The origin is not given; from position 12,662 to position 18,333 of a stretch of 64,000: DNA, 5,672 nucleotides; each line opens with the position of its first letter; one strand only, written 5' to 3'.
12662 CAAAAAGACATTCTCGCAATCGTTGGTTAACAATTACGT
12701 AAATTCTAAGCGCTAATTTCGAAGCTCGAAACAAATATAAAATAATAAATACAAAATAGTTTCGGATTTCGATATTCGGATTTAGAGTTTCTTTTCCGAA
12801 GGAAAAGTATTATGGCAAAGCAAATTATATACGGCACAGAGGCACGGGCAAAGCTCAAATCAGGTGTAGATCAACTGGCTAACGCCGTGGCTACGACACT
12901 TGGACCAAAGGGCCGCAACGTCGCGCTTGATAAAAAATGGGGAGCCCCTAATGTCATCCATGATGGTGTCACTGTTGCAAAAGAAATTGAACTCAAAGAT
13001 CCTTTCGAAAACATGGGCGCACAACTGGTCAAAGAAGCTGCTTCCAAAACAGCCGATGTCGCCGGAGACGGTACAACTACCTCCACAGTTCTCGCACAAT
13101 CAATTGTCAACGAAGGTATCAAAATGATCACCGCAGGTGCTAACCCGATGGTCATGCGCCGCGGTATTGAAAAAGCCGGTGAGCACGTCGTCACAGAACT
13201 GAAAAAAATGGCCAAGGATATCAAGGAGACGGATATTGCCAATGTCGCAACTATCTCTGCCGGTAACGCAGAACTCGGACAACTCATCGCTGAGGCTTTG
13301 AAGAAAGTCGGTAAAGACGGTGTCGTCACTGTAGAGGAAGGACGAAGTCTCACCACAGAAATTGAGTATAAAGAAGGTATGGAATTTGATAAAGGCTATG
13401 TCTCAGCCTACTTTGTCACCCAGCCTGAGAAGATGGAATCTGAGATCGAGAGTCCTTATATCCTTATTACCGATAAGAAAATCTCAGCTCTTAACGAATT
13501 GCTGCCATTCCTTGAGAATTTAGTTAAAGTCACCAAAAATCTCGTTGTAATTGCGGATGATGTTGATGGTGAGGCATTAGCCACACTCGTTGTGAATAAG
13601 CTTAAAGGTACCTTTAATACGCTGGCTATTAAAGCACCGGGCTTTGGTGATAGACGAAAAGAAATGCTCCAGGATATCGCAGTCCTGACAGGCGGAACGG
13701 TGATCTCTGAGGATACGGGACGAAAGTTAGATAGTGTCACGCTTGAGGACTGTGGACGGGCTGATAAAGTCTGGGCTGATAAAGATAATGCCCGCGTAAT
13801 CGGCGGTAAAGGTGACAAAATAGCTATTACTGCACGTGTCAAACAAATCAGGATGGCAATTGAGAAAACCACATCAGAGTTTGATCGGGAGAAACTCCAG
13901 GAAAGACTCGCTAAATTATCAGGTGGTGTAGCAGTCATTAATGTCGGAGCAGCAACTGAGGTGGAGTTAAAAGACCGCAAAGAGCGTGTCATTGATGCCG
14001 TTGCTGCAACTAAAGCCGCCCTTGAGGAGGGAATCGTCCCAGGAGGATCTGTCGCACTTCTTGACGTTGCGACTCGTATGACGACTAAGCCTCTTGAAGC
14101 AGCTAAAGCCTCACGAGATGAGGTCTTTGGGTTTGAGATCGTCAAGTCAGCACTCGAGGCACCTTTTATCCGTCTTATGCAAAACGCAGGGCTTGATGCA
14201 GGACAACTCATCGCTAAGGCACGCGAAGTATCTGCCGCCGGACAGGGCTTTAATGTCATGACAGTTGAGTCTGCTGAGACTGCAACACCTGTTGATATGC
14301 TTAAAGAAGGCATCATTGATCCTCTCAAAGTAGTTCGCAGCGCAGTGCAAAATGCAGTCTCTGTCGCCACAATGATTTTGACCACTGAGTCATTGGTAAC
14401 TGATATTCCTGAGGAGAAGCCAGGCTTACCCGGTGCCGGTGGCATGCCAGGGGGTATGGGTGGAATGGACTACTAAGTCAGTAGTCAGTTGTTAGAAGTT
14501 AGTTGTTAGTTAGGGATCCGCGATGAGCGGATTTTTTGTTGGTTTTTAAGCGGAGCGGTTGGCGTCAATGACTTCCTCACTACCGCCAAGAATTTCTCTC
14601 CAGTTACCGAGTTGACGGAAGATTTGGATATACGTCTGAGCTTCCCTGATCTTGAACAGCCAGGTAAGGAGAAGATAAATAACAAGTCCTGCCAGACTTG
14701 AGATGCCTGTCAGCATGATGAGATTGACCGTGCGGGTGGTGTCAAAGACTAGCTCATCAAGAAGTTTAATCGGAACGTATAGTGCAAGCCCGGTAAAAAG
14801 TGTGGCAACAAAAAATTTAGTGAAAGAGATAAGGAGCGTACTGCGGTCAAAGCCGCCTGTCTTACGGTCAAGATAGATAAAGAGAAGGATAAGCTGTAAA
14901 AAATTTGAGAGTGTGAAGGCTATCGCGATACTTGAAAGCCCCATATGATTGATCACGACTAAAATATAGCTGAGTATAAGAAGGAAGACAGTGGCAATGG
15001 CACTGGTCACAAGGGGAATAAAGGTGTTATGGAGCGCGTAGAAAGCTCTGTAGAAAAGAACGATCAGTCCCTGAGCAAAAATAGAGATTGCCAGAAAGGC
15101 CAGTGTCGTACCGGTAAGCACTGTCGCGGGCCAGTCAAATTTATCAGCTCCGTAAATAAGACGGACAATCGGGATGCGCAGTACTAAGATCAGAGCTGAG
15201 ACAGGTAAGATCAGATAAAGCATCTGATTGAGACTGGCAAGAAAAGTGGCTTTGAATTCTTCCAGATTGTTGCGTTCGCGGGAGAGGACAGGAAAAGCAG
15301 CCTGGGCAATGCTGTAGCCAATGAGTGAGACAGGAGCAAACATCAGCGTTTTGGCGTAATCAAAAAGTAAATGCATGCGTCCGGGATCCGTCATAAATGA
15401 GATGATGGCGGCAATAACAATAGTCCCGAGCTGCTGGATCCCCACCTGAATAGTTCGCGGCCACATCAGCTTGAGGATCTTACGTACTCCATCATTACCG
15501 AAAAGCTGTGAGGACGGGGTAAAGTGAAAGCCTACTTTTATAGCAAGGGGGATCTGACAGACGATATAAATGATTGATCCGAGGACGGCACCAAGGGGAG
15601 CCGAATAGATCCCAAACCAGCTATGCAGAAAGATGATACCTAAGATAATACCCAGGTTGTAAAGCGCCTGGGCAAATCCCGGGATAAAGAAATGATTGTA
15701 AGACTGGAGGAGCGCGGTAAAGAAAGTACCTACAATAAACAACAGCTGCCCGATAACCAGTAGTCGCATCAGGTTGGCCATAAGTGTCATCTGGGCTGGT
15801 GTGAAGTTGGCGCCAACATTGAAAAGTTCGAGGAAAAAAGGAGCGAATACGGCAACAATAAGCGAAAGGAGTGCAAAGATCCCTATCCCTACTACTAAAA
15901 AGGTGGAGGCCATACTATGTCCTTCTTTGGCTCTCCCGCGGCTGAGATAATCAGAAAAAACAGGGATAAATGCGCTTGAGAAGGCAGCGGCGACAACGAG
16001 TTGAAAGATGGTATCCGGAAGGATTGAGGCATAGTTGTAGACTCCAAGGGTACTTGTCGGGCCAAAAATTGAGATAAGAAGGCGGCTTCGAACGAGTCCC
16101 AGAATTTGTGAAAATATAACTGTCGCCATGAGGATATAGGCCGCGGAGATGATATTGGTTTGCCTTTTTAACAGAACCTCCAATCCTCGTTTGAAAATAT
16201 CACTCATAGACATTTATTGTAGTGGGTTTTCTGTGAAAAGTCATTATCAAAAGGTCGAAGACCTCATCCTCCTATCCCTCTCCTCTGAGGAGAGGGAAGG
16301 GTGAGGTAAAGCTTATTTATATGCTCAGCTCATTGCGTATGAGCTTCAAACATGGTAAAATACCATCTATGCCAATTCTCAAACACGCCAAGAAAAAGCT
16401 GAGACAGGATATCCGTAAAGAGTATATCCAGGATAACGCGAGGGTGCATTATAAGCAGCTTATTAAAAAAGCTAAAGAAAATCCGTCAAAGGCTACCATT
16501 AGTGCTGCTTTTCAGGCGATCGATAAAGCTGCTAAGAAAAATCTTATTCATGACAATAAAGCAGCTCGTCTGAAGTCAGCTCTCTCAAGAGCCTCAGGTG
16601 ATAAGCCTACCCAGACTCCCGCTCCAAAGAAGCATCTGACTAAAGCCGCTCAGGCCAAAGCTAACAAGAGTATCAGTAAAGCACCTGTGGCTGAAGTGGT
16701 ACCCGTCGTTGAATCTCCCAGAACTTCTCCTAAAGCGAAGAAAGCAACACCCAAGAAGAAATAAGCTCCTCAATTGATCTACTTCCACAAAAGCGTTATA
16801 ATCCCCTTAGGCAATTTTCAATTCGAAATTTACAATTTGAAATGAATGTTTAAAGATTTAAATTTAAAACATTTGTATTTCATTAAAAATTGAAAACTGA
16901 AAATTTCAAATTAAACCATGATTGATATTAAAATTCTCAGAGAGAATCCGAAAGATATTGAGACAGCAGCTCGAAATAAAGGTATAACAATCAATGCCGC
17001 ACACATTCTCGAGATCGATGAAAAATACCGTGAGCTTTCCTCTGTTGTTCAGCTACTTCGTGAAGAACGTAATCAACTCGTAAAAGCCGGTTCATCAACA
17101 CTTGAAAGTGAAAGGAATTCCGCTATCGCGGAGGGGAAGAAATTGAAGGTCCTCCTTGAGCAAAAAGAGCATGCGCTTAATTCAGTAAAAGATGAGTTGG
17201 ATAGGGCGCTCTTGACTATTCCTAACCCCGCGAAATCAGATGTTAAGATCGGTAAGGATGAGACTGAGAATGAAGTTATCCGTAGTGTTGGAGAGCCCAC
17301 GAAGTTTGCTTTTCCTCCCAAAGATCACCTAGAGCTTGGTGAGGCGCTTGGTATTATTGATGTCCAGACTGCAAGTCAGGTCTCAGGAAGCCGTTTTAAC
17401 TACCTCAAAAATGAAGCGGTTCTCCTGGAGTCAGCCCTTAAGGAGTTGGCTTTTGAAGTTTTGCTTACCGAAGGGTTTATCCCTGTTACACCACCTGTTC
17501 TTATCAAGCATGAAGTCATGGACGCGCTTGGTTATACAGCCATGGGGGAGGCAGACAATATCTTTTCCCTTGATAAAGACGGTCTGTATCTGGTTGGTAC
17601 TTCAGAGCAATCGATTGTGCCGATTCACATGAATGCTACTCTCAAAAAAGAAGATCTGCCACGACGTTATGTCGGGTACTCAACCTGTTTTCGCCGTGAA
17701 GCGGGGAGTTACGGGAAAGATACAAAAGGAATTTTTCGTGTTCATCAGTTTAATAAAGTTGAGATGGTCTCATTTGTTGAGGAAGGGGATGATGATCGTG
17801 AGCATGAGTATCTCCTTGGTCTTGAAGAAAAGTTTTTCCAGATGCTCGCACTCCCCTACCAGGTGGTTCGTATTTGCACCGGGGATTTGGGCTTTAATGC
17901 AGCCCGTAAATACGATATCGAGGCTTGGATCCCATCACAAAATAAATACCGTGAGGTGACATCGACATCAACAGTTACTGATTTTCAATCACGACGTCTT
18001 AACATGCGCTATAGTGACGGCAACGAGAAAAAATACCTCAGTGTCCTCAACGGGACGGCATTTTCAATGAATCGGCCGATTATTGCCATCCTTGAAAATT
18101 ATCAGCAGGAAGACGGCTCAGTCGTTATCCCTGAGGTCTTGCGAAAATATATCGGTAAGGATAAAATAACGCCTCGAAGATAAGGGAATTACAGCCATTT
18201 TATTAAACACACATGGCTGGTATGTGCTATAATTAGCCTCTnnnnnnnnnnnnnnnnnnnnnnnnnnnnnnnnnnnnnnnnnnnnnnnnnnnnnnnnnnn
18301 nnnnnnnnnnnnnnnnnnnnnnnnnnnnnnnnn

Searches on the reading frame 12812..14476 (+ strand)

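Call 83: search_protein_families(library=pfam, proteins=[window:12812-14476:+], max_evalue=0.00001)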
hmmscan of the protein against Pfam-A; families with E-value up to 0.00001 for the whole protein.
window:12812-14476:+ (554 aa): 1 family
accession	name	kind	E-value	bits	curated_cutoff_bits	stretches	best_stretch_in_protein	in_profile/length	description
PF00118.29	Cpn60_TCP1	-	6.2e-70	236.7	34.3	1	22-531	1-488/490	TCP-1/cpn60 chaperonin family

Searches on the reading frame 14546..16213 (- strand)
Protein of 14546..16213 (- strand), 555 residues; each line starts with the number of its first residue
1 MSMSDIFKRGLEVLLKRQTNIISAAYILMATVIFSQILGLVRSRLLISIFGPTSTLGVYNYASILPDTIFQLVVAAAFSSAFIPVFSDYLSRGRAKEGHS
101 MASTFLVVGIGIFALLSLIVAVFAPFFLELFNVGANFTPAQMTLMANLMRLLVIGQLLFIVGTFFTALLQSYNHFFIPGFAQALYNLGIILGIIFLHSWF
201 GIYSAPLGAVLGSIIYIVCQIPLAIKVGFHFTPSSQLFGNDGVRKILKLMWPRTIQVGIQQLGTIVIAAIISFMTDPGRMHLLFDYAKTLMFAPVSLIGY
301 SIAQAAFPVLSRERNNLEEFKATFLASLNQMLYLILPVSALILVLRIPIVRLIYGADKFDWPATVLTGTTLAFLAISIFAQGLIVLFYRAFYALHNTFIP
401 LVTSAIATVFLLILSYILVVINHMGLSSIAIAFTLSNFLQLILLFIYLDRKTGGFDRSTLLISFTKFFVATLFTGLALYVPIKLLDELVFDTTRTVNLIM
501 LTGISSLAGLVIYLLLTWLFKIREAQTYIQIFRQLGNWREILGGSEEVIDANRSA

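Call 83: search_protein_families(library=pfam, proteins=[window:14546-16213:-], max_evalue=0.00001)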
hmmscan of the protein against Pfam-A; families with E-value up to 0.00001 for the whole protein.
window:14546-16213:- (555 aa): 2 families
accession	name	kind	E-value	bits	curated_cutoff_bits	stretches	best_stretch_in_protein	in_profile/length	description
PF03023.19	MurJ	-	6.6e-61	206.7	27.4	1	48-484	3-435/451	Lipid II flippase MurJ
PF13440.11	Polysacc_synt_3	-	5.6e-08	32.8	23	1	187-356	124-286/293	Polysaccharide biosynthesis protein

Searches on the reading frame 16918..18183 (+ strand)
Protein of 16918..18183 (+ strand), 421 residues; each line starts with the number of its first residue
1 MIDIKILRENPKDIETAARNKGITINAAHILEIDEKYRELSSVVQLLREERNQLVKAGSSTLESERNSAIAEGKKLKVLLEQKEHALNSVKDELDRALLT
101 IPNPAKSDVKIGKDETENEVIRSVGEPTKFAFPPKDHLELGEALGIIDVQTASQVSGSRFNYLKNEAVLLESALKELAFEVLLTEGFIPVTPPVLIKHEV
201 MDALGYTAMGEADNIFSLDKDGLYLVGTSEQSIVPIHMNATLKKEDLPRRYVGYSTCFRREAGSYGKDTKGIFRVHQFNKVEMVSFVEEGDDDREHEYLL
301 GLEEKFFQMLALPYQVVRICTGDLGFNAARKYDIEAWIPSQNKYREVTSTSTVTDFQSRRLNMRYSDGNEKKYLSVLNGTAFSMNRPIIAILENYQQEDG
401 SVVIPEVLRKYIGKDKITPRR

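Call 83: search_protein_families(library=pfam, proteins=[window:16918-18183:+], max_evalue=0.00001)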
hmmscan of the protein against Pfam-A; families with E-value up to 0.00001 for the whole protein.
window:16918-18183:+ (421 aa): 2 families
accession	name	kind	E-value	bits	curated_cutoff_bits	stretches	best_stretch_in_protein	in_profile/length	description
PF00587.30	tRNA-synt_2b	-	4.2e-36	125.1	29.3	1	220-395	8-179/179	tRNA synthetase class II core domain (G, H, P, S and T)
PF02403.27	Seryl_tRNA_N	-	9.1e-18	64.9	28.2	1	1-103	1-106/108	Seryl-tRNA synthetase N-terminal domain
